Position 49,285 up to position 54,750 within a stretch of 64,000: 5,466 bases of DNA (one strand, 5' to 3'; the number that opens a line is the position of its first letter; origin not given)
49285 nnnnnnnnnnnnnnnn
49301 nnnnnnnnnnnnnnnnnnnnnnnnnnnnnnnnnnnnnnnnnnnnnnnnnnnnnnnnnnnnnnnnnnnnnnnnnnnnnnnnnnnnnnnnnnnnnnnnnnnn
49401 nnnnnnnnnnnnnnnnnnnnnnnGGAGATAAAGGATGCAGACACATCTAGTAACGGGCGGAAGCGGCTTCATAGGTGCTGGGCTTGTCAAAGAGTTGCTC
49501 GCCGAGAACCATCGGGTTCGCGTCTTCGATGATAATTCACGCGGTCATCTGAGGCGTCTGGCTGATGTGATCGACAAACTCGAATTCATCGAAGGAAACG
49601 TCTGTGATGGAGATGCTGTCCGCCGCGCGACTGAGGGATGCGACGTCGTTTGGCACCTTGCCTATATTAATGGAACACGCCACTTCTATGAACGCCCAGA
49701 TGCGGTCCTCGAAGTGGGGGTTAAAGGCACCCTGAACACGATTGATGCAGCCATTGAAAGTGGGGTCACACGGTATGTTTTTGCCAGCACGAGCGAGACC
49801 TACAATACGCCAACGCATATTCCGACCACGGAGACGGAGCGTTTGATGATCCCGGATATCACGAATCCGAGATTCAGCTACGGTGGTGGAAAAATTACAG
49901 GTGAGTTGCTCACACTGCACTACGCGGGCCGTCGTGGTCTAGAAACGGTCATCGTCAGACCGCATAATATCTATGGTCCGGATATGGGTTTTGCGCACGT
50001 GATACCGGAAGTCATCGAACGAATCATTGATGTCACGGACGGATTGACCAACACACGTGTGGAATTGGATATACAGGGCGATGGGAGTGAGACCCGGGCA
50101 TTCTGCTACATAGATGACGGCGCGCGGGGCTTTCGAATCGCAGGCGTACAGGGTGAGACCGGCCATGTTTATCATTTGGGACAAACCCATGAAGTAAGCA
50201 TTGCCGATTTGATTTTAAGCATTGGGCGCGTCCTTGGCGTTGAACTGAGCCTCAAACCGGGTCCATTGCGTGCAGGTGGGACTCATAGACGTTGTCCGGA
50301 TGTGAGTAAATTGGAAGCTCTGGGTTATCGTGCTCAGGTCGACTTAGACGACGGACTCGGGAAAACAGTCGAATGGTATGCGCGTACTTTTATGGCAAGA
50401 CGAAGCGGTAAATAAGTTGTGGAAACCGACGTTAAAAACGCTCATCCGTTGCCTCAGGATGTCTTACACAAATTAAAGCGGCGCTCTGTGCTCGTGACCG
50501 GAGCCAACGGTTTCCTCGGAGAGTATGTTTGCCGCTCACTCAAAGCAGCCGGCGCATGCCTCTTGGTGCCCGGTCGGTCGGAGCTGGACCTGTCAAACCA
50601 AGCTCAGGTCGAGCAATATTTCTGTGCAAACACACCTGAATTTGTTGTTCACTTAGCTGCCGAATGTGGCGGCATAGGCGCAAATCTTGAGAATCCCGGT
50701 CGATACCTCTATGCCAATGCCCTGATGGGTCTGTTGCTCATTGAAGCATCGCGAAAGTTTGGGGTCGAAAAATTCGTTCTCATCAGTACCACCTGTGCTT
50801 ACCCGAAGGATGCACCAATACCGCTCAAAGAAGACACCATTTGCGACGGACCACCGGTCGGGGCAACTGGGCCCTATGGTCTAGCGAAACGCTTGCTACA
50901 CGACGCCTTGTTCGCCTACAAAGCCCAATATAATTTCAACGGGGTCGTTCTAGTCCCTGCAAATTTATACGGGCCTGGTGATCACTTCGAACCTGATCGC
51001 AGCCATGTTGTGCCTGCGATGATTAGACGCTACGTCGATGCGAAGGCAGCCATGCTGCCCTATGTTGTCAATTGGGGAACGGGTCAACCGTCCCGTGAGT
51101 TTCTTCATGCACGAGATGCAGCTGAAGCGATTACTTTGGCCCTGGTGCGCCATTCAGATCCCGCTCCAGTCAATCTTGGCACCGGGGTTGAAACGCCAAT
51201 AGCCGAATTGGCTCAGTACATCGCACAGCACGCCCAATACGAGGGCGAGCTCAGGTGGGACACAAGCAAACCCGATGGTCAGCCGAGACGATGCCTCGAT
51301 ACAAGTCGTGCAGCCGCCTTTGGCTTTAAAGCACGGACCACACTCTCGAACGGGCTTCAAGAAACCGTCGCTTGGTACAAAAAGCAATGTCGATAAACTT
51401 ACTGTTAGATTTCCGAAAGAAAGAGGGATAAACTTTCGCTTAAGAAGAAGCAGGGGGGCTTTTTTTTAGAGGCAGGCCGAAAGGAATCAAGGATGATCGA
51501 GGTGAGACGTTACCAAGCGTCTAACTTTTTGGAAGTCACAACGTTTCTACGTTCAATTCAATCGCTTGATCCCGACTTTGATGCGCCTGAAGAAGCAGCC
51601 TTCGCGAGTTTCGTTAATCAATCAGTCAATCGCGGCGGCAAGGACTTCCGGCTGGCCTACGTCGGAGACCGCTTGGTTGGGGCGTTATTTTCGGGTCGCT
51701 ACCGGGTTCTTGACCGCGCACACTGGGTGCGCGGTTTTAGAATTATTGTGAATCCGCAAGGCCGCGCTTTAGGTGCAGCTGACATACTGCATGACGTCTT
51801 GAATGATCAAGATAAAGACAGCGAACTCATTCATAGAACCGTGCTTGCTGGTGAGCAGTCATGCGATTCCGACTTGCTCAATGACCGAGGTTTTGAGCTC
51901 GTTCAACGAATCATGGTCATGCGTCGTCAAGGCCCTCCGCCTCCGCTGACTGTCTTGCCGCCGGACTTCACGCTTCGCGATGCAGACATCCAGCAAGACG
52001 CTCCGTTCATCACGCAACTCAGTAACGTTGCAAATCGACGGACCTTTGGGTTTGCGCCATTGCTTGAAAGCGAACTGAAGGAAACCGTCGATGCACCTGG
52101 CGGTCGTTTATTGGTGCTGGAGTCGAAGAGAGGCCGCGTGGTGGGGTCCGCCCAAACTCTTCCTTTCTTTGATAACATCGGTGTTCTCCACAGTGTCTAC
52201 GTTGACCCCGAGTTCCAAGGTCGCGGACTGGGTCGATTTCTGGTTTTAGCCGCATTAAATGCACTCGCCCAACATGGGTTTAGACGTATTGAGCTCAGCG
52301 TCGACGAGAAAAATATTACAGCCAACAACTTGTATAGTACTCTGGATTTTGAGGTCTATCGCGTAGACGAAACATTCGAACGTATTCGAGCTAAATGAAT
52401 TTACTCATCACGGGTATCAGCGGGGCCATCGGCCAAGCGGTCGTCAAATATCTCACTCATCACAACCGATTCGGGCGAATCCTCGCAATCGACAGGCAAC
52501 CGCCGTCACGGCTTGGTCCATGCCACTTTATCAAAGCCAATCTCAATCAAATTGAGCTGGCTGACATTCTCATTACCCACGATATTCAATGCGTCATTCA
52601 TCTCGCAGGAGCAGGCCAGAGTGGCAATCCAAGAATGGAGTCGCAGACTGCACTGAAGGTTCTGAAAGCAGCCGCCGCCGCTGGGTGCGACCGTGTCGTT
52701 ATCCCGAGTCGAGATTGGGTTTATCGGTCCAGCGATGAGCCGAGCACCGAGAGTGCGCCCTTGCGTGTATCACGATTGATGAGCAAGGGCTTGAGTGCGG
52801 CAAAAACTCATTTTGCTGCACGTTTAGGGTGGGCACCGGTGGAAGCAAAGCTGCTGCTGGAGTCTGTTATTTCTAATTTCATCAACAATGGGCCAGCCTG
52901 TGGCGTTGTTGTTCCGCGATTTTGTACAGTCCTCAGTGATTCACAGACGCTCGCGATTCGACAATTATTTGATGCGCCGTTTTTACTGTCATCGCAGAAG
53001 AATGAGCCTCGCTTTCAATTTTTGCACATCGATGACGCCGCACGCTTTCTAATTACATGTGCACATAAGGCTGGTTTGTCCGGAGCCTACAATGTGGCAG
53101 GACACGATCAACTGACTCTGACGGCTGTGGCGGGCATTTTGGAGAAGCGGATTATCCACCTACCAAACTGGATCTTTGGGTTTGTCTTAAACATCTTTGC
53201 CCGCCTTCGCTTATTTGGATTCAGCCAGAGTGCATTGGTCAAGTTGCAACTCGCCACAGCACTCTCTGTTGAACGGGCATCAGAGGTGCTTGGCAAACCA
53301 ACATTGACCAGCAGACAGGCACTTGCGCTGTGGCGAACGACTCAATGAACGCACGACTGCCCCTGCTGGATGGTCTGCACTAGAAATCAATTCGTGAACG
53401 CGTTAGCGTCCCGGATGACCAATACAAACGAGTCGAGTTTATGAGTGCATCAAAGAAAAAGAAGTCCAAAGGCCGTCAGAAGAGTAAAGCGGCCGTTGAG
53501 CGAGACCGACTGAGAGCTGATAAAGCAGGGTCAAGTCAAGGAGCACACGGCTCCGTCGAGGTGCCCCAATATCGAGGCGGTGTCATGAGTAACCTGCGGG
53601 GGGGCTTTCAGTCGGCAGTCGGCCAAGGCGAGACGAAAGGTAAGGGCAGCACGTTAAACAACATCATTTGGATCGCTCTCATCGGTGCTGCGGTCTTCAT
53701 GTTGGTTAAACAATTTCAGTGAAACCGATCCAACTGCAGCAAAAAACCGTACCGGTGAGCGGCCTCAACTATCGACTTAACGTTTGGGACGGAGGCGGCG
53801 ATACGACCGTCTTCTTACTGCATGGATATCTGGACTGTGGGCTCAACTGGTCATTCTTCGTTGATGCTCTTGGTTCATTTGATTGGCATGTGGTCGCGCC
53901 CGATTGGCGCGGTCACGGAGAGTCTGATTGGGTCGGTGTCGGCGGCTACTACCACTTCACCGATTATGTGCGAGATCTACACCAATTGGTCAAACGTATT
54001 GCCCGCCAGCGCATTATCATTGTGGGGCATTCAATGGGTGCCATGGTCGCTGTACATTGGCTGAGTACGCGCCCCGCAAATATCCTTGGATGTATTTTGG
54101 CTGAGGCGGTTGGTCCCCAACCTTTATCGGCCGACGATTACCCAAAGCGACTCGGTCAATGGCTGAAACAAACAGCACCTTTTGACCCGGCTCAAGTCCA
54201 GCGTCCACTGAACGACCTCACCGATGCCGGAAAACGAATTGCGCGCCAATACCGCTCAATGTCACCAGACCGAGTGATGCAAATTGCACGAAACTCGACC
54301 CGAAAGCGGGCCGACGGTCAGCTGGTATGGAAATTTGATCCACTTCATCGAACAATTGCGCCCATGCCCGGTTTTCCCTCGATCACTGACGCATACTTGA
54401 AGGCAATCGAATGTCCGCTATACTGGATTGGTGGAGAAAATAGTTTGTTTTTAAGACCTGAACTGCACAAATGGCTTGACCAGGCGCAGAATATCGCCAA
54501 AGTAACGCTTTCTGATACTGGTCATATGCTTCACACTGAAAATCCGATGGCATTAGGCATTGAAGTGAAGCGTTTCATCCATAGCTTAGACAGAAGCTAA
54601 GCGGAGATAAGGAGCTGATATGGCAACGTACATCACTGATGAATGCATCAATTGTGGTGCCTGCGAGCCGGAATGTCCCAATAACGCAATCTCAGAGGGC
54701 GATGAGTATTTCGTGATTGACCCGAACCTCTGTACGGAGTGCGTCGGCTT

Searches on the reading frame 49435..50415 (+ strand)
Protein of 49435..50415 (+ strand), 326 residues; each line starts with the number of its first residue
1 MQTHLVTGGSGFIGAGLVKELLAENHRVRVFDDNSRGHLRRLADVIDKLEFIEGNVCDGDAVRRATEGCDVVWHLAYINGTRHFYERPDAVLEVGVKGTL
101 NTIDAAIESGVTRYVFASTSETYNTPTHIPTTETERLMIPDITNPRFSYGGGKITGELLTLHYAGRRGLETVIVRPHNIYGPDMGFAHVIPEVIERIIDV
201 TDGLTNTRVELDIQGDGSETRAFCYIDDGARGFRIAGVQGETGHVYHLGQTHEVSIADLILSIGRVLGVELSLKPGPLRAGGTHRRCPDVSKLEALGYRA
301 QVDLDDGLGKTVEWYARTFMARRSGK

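Call 55: search_protein_families(library=pfam, proteins=[window:49435-50415:+], max_evalue=0.0001)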
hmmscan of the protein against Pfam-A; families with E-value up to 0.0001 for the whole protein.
window:49435-50415:+ (326 aa): 8 families
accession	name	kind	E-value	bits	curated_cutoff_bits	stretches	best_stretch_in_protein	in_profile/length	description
PF01370.27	Epimerase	-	9.1e-47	159.9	20.9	1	5-249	2-240/240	NAD dependent epimerase/dehydratase family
PF16363.11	GDP_Man_Dehyd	-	1.8e-35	123.4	27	1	5-310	1-331/332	GDP-mannose 4,6 dehydratase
PF01073.25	3Beta_HSD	-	3e-25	89.2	22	1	5-184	1-186/280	3-beta hydroxysteroid dehydrogenase/isomerase family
PF13460.12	NAD_binding_10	-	9.5e-15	55.4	27.2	1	8-133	1-113/184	NAD(P)H-binding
PF07993.18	NAD_binding_4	-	4.2e-12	46.2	20.1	1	44-185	58-214/258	Male sterility protein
PF02719.21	Polysacc_synt_2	-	2.8e-10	40.3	20.2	1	5-122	2-131/293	Polysaccharide biosynthesis protein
PF05368.20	NmrA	-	4e-07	30.4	27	1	5-119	6-107/298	NmrA-like family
PF04321.23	RmlD_sub_bind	-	4.7e-06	26.3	27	1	5-182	4-154/287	RmlD substrate binding domain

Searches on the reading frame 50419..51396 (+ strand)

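Call 55: search_protein_families(library=pfam, proteins=[window:50419-51396:+], max_evalue=0.0001)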
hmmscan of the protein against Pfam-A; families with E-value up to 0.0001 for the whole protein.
window:50419-51396:+ (325 aa): 4 families
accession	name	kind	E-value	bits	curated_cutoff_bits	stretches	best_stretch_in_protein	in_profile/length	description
PF01370.27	Epimerase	-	3.6e-57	194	20.9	1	24-254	1-240/240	NAD dependent epimerase/dehydratase family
PF16363.11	GDP_Man_Dehyd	-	1.8e-25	90.5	27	1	56-277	59-271/332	GDP-mannose 4,6 dehydratase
PF04321.23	RmlD_sub_bind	-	3.8e-11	43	27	1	23-241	2-196/287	RmlD substrate binding domain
PF02719.21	Polysacc_synt_2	-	1.1e-05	25.3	20.2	0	57-125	62-129/293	Polysaccharide biosynthesis protein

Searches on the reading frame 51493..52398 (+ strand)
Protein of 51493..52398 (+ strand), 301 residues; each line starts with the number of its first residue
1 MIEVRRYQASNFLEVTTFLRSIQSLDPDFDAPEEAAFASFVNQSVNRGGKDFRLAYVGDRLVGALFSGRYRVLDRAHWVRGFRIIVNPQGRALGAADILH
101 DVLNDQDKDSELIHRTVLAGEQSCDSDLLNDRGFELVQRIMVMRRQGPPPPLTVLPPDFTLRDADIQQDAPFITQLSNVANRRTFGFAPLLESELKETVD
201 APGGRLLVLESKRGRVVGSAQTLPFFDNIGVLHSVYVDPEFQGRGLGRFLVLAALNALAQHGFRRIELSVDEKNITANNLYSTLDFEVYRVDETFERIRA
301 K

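Call 55: search_protein_families(library=pfam, proteins=[window:51493-52398:+], max_evalue=0.0001)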
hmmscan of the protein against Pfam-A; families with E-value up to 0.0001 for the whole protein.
window:51493-52398:+ (301 aa): 5 families
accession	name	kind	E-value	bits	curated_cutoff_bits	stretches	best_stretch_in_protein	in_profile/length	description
PF00583.31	Acetyltransf_1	-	2.1e-18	67.1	20.7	1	195-286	24-116/116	Acetyltransferase (GNAT) family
PF13508.13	Acetyltransf_7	-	6.5e-13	49.3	27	1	203-287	2-83/84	Acetyltransferase (GNAT) domain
PF13673.13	Acetyltransf_10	-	3.8e-12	46.8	23.6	1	192-297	19-118/128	Acetyltransferase (GNAT) domain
PF08445.16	FR47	-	1.6e-09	38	22.1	1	228-291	20-82/86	FR47-like protein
PF13480.13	Acetyltransf_6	-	8.2e-09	36.2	22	1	164-269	26-135/143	Acetyltransferase (GNAT) domain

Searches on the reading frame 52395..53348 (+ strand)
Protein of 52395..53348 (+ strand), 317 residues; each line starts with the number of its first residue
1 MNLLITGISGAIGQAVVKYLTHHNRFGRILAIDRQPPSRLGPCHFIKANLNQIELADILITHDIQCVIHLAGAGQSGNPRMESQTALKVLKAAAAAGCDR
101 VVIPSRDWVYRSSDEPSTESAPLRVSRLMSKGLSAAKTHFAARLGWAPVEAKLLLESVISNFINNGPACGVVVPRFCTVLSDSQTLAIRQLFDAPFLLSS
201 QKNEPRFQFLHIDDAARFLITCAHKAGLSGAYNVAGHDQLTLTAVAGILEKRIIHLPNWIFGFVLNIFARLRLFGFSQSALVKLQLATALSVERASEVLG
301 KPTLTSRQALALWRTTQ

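Call 55: search_protein_families(library=pfam, proteins=[window:52395-53348:+], max_evalue=0.0001)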
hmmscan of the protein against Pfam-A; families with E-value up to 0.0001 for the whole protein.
window:52395-53348:+ (317 aa): 1 family
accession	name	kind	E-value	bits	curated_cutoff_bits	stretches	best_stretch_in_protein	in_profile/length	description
PF01370.27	Epimerase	-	1.8e-13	50.9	20.9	1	4-123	2-136/240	NAD dependent epimerase/dehydratase family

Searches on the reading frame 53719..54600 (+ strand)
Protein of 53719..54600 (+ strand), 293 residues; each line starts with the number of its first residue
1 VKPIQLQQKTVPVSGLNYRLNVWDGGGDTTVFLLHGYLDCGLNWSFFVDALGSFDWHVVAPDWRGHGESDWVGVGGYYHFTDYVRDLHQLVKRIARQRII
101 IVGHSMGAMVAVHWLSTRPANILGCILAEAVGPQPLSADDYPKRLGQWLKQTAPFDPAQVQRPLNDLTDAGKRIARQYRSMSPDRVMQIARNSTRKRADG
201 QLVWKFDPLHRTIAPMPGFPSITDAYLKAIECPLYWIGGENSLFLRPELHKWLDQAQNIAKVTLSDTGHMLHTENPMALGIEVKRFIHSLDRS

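Call 55: search_protein_families(library=pfam, proteins=[window:53719-54600:+], max_evalue=0.0001)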
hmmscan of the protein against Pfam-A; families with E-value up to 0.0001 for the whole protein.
window:53719-54600:+ (293 aa): 5 families
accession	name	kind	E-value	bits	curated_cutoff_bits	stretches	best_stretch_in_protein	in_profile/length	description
PF00561.26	Abhydrolase_1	-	7.2e-24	85.2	25.8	1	30-276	2-245/245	alpha/beta hydrolase fold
PF12697.13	Abhydrolase_6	-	1.9e-23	84.7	26.3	1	31-276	1-211/217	Alpha/beta hydrolase family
PF12146.15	Hydrolase_4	-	2.6e-21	76.5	27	1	29-171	5-140/239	Serine aminopeptidase, S33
PF02230.22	Abhydrolase_2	-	4e-05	24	23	0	90-127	98-135/217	Phospholipase/Carboxylesterase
PF06821.19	Ser_hydrolase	-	9.4e-05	22.8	22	0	81-147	40-108/172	Serine hydrolase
